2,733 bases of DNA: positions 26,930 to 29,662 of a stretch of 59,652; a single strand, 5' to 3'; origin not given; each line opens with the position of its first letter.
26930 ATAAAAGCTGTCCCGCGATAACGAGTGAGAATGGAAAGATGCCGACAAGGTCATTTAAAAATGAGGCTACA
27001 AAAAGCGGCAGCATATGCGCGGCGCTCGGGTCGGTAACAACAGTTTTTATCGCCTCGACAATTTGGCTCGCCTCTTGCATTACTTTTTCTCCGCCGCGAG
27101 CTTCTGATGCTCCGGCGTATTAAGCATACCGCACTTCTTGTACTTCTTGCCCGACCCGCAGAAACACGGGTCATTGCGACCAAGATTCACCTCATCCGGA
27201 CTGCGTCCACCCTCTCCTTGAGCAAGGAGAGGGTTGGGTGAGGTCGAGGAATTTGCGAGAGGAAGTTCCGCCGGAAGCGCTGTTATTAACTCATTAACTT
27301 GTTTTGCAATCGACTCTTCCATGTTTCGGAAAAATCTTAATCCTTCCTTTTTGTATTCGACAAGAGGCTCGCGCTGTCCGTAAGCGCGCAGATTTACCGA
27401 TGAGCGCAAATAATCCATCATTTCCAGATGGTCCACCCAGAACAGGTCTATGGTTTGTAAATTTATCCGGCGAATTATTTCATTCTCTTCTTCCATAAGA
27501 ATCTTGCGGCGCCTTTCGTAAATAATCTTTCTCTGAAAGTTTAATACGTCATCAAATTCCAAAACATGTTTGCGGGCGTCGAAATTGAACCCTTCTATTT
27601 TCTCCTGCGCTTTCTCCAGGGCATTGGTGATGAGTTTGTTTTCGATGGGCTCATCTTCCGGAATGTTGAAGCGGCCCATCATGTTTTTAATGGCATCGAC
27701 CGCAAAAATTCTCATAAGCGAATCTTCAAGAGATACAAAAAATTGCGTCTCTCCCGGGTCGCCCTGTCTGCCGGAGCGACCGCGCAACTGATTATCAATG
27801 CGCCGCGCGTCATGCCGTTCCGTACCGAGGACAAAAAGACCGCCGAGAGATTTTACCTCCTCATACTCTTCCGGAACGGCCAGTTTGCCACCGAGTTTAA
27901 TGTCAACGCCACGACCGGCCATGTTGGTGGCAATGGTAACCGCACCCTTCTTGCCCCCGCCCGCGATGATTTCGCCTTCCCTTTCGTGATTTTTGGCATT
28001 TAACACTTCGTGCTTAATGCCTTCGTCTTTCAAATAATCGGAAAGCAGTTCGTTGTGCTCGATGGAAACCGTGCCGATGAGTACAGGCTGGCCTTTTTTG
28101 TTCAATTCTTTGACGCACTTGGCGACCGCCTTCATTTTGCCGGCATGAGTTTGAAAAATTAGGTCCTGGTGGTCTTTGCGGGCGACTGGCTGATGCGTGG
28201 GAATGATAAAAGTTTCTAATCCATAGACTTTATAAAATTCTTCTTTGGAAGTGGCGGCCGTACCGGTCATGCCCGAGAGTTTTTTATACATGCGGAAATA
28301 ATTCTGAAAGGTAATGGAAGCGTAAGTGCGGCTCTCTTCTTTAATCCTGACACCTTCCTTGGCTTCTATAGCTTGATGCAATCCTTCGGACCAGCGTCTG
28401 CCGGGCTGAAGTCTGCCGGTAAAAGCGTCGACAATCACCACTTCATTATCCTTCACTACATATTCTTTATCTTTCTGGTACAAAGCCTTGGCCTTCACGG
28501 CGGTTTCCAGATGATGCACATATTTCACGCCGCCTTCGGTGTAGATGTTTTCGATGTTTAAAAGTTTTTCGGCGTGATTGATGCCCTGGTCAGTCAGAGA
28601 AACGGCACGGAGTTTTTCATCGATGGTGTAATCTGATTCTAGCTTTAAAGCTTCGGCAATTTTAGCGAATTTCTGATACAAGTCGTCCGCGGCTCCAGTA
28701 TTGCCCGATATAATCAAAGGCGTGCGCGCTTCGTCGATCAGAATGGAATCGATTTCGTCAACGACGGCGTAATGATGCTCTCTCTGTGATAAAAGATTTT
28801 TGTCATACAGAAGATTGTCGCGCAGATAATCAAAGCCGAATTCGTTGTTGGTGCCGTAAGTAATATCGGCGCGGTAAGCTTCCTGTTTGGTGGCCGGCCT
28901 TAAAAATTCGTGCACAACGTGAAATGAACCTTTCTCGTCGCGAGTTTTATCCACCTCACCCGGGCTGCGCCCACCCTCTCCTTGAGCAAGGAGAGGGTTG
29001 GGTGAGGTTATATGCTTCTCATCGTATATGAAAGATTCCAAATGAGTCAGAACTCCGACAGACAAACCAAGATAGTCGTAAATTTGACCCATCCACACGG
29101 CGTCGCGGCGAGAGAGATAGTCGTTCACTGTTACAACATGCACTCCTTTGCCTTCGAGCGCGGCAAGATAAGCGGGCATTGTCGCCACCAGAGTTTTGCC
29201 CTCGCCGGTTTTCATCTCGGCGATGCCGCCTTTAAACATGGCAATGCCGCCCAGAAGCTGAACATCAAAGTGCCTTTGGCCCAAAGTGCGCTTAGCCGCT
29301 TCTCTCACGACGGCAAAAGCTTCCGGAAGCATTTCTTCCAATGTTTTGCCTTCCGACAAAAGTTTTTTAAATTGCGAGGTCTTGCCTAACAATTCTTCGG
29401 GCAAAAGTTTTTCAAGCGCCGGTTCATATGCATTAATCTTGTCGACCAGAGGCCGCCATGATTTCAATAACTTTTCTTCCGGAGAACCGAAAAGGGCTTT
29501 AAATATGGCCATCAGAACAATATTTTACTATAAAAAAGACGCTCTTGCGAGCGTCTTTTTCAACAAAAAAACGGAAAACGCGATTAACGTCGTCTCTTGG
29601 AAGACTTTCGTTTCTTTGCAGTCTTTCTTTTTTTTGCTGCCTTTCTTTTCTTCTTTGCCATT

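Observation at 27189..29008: secA carries two near-identical ~56-nt imperfect palindromes in frame; the same family also sits in tsaD and gatB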

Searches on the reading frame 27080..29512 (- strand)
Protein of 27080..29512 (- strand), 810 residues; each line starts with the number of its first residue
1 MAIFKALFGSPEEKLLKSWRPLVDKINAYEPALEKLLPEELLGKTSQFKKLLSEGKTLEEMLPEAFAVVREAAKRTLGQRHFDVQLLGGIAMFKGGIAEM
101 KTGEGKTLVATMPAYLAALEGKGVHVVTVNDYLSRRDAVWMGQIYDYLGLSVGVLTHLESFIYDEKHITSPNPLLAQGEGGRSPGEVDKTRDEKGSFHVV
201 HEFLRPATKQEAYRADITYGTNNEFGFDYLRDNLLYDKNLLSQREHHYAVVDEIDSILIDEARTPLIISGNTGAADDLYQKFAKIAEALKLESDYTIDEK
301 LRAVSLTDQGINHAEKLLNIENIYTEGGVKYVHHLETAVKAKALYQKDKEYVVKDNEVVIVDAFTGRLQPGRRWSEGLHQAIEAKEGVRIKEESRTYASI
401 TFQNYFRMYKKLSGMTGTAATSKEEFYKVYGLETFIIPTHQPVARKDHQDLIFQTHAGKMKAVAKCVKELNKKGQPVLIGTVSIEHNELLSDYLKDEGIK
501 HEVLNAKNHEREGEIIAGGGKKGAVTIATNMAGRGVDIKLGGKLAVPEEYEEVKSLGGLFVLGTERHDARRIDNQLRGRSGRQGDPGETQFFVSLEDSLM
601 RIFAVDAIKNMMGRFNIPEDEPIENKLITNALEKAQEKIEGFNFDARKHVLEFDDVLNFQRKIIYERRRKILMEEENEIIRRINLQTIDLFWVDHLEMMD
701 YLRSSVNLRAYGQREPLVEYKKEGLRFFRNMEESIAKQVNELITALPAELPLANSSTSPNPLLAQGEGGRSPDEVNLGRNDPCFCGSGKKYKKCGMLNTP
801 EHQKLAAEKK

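Call 15: search_solved_structures(query=window:27080-29512:-, show_alignments=2)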
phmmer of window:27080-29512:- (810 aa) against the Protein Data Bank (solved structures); distinct sequences matched with E-value up to 0.001: 29.
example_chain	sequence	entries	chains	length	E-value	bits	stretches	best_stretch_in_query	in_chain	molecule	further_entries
4ys0_A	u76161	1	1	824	7e-233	778.8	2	12-677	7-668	Protein translocase subunit SecA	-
3din_A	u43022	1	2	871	7.1e-233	778.8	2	12-677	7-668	Protein translocase subunit secA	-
3jux_A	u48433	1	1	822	7.6e-233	778.7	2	12-677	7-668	Protein translocase subunit secA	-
1tf2_A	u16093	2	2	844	2.3e-231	773.8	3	208-681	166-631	Preprotein translocase secA subunit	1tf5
3iqy_A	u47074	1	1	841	1.3e-230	771.2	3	208-681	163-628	Protein translocase subunit secA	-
1m6n_A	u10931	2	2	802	1.4e-222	744.7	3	208-681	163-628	Preprotein translocase secA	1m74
3dl8_A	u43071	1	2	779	1.9e-222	744.3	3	208-681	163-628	Protein translocase subunit secA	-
2ibm_A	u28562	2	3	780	2e-222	744.2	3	208-681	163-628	Preprotein translocase secA subunit | Protein translocase subunit SecA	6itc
3jv2_A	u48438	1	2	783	2.1e-222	744.1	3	208-681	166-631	Protein translocase subunit SecA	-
7xha_A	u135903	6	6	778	2.2e-222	744.1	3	208-681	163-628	Protein translocase subunit SecA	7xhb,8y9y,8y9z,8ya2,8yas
3iqm_A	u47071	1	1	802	3.2e-222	743.5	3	208-681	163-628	Protein translocase subunit secA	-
8ya0_A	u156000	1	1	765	4.6e-221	739.7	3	208-681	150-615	Protein translocase subunit SecA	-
2vda_A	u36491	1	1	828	4e-215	720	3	208-682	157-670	TRANSLOCASE SUBUNIT SECA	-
6s0k_h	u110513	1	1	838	4.1e-215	720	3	208-682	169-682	Protein translocase subunit SecA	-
2fsf_A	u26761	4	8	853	7.8e-215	719.1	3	208-682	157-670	Preprotein translocase secA subunit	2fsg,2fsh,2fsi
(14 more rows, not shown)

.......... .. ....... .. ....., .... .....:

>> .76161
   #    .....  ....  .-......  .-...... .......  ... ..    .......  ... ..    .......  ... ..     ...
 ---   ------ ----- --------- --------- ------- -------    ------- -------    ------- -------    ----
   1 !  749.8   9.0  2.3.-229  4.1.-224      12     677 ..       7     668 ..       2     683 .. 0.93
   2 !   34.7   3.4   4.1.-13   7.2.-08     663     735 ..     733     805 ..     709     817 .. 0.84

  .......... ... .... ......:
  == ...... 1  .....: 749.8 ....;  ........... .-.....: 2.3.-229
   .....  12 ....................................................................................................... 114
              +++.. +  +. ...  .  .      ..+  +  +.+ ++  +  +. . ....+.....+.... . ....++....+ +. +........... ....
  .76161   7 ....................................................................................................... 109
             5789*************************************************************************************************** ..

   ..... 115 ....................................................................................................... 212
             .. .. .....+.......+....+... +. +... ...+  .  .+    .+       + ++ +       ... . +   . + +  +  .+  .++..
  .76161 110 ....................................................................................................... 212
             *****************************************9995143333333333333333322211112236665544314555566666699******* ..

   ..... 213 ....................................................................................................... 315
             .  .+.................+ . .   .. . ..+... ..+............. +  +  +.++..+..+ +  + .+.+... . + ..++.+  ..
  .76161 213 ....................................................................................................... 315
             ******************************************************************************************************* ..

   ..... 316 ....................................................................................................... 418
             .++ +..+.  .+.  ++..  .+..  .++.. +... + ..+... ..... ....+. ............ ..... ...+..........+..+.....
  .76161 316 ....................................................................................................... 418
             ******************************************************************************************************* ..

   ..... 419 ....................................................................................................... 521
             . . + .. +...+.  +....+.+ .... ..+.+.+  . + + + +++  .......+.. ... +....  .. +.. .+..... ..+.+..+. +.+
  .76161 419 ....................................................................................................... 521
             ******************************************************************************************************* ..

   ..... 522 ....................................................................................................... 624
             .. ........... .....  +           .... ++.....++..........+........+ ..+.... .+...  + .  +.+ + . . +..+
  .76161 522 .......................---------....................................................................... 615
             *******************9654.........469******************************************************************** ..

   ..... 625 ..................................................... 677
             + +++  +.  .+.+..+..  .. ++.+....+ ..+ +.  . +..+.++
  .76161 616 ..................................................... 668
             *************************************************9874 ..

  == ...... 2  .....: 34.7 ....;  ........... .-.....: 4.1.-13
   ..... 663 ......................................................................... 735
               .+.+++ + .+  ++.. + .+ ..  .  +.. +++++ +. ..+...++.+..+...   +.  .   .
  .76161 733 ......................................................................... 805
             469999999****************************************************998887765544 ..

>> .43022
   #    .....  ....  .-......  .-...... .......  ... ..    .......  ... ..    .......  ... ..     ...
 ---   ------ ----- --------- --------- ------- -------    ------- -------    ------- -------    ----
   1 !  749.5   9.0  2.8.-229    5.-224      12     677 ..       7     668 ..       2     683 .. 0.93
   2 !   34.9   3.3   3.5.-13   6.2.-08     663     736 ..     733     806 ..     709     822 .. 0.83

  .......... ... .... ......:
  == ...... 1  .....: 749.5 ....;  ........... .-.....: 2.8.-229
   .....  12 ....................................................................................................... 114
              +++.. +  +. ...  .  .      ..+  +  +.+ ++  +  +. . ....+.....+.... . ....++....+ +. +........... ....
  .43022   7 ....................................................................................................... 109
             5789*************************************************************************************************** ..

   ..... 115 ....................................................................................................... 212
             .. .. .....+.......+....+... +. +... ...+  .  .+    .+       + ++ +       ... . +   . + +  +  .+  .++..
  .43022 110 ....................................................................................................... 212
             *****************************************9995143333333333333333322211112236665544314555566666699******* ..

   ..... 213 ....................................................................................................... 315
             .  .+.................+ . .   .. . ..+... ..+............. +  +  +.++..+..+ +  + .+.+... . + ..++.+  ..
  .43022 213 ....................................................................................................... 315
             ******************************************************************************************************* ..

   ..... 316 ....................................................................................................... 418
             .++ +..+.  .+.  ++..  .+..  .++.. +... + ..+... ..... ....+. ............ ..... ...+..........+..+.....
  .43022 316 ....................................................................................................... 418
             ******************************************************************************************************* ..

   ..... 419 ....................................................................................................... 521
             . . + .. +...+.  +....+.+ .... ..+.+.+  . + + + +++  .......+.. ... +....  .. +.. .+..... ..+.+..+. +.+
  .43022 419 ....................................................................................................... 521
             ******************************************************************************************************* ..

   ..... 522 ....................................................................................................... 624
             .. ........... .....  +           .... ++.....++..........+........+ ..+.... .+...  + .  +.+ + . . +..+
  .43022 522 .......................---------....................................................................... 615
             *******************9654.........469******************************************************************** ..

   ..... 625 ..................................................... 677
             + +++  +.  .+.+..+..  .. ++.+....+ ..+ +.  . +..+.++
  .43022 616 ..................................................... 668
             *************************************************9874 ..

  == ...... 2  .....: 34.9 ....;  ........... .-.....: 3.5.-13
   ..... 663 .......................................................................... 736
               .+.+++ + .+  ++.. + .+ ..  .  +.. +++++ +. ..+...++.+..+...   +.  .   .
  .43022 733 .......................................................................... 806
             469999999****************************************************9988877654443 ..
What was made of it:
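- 27080..29512 (-): Host gene secA (810 aa, intact). E = 7e-233 to solved SecA structures (call 15).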

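Call 18: find_encoding_contigs(protein=window:27080-29512:-, flank=10000, max_places=6)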
Protein window:27080-29512:- (810 aa): no gene with exactly this product is on record in the collection.
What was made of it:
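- Tried and rejected: Looking up the contig through the exact SecA sequence found nothing on record (call 18).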

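Call 31: find_homologous_proteins(query=window:27080-29512:-, max_evalue=1e-100)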
Query window:27080-29512:- (810 aa): 8000 proteins with E <= 1e-100 among 8000 candidates; the best 120 are listed.
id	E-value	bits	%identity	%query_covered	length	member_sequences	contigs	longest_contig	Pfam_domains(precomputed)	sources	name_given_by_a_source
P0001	0.0e+0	1826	100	100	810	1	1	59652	PF07517.21,PF07516.19,PF21090.4,PF02810.22,PF01043.27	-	-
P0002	0.0e+0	1450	81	99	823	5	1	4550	PF07517.21,PF07516.19,PF21090.4,PF02810.22,PF01043.27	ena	-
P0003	0.0e+0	1402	79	98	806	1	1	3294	PF07517.21,PF07516.19,PF21090.4,PF02810.22,PF01043.27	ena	-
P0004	0.0e+0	1399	79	98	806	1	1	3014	PF07517.21,PF07516.19,PF21090.4,PF02810.22,PF01043.27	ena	-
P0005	0.0e+0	1399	79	98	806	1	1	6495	PF07517.21,PF07516.19,PF21090.4,PF02810.22,PF01043.27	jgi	-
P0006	0.0e+0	1397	78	98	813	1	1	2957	PF07517.21,PF07516.19,PF21090.4,PF02810.22,PF01043.27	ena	-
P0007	0.0e+0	1382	76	100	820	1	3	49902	PF07517.21,PF07516.19,PF21090.4,PF02810.22,PF01043.27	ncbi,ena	ncbi:MAG: preprotein translocase subunit SecA [Patescibacteria group bacterium]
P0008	0.0e+0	1379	77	98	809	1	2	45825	PF07517.21,PF07516.19,PF21090.4,PF02810.22,PF01043.27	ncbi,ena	-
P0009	0.0e+0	1378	75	99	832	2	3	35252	PF07517.21,PF07516.19,PF21090.4,PF01043.27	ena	-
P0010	0.0e+0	1372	75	100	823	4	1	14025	PF07517.21,PF07516.19,PF21090.4,PF02810.22,PF01043.27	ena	-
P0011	0.0e+0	1360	74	100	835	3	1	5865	PF07517.21,PF07516.19,PF21090.4,PF02810.22,PF01043.27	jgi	jgi:preprotein translocase subunit SecA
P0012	0.0e+0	1357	75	100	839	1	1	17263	PF07517.21,PF07516.19,PF21090.4,PF02810.22,PF01043.27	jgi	-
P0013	0.0e+0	1353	74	100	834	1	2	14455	PF07517.21,PF07516.19,PF21090.4,PF02810.22,PF01043.27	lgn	-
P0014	0.0e+0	1352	77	98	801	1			PF07517.21,PF07516.19,PF21090.4,PF02810.22,PF01043.27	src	-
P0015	0.0e+0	1352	75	99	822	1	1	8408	PF07517.21,PF07516.19,PF21090.4,PF02810.22,PF01043.27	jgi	jgi:preprotein translocase subunit SecA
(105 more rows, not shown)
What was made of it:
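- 27080..29512 (-): Closest relatives are Zambryskibacteria/Parcubacteria (call 31).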

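Call 51: find_encoding_contigs(protein=P0002, flank=10000, max_places=3)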
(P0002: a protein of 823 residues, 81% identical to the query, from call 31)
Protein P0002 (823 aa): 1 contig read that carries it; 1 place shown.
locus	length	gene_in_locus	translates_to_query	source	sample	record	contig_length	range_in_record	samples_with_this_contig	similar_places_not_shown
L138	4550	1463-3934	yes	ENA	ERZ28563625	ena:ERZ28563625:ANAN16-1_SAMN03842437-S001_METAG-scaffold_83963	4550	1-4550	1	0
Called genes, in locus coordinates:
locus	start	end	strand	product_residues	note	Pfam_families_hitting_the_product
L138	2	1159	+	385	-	?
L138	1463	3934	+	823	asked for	PF07517:SecA_DEAD, PF01043:SecA_PP_bind, PF21090:P-loop_SecA, PF07516:SecA_SW, PF02810:SEC-C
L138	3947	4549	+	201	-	?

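Call 52: find_encoding_contigs(protein=P0008, flank=10000, max_places=2)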
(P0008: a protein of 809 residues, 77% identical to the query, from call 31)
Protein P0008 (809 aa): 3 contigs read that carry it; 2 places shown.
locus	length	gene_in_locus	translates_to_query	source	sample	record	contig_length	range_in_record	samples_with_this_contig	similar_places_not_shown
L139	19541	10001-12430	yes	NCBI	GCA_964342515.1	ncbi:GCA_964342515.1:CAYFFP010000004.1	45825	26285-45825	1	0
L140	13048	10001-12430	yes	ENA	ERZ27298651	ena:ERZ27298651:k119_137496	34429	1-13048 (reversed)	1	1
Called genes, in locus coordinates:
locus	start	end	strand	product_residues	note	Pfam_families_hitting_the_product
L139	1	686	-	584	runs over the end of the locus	PF02543:Carbam_trans_N, PF16861:Carbam_trans_C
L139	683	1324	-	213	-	PF13489:Methyltransf_23, PF08242:Methyltransf_12 (weak), PF08241:Methyltransf_11, PF13649:Methyltransf_25, PF13847:Methyltransf_31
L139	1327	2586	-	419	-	PF01943:Polysacc_synt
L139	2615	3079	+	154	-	PF08282:Hydrolase_3 (weak)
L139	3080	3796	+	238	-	PF00106:adh_short, PF01370:Epimerase (weak), PF08659:KR, PF13561:adh_short_C2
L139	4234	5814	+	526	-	PF12804:NTP_transf_3 (weak)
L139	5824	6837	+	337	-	PF08013:GatZ_KbaZ-like (faint)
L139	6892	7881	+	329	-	PF07507:WavE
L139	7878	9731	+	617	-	PF04932:Wzy_C, PF21033:RMD1-3 (weak)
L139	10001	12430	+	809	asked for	PF07517:SecA_DEAD, PF01043:SecA_PP_bind, PF21090:P-loop_SecA, PF07516:SecA_SW, PF02810:SEC-C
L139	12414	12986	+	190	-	PF09335:VTT_dom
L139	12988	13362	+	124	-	-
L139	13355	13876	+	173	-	PF02600:DsbB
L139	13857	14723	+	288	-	PF03690:MYG1_exonuc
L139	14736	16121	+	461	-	PF02934:GatB_N, PF02637:GatB_Yqey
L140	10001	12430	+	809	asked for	PF07517:SecA_DEAD, PF01043:SecA_PP_bind, PF21090:P-loop_SecA, PF07516:SecA_SW, PF02810:SEC-C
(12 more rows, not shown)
